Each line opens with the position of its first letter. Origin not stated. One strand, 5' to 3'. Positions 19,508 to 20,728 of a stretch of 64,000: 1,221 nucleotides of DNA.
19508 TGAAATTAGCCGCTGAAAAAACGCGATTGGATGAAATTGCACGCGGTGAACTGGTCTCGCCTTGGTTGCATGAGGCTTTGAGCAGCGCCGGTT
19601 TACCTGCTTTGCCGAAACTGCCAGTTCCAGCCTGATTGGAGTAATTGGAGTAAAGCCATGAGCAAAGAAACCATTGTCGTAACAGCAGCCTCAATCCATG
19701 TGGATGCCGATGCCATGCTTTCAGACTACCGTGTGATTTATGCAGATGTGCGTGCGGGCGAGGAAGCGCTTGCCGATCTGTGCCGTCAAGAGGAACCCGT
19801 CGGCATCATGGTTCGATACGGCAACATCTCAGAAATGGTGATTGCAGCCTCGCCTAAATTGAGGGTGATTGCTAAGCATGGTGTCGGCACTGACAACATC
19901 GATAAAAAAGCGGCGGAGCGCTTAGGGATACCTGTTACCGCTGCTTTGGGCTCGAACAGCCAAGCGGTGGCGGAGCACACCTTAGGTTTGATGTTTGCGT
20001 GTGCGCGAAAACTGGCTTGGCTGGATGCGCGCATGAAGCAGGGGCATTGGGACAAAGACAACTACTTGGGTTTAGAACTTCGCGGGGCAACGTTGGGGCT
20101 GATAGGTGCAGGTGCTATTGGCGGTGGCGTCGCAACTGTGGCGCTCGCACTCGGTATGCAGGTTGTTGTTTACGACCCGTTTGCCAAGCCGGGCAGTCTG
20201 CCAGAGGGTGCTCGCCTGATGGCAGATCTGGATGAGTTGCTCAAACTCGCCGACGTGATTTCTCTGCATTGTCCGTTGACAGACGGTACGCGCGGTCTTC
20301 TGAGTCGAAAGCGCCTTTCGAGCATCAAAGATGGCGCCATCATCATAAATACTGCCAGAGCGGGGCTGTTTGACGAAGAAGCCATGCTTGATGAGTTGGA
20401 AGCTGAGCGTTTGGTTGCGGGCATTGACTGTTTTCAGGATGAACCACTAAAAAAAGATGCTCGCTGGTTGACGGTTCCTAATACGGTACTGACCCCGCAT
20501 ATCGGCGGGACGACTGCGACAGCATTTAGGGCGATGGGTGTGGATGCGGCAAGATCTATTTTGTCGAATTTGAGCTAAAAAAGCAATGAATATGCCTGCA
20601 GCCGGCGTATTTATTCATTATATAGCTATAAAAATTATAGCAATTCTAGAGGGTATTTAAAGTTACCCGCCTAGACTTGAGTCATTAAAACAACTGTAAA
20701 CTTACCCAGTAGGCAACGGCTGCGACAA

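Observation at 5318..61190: Dispersed 50-70 bp two-hairpin repeat family, at least 13 copies in 64 kb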

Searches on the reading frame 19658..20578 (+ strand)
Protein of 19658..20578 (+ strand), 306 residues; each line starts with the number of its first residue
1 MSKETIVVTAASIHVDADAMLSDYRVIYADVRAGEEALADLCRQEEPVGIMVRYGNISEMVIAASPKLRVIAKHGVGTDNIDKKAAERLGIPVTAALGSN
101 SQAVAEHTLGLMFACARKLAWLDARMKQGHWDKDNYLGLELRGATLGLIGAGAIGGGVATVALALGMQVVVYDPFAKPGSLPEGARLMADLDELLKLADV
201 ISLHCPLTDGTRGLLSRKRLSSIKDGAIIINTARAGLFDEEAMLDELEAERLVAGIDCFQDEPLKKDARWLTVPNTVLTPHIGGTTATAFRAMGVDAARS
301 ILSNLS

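Call 76: search_protein_families(library=pfam, proteins=[window:19658-20578:+], max_evalue=0.01)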
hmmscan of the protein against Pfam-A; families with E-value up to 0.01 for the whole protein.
window:19658-20578:+ (306 aa): 5 families
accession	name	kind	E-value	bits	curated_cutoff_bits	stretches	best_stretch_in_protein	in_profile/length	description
PF02826.25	2-Hacid_dh_C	-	4.1e-54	183.1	25.1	1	109-283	1-178/178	D-isomer specific 2-hydroxyacid dehydrogenase, NAD binding domain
PF00389.36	2-Hacid_dh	-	4.5e-19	68.9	24.6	1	16-302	10-121/134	D-isomer specific 2-hydroxyacid dehydrogenase, catalytic domain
PF03446.21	NAD_binding_2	-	0.0002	21.9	21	1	146-251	2-111/161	NAD binding domain of 6-phosphogluconate dehydrogenase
PF00670.27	AdoHcyase_NAD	-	0.0022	18.5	27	1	143-250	23-124/162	S-adenosyl-L-homocysteine hydrolase, NAD binding domain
PF02737.24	3HCDH_N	-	0.0028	18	22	1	146-174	2-30/180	3-hydroxyacyl-CoA dehydrogenase, NAD binding domain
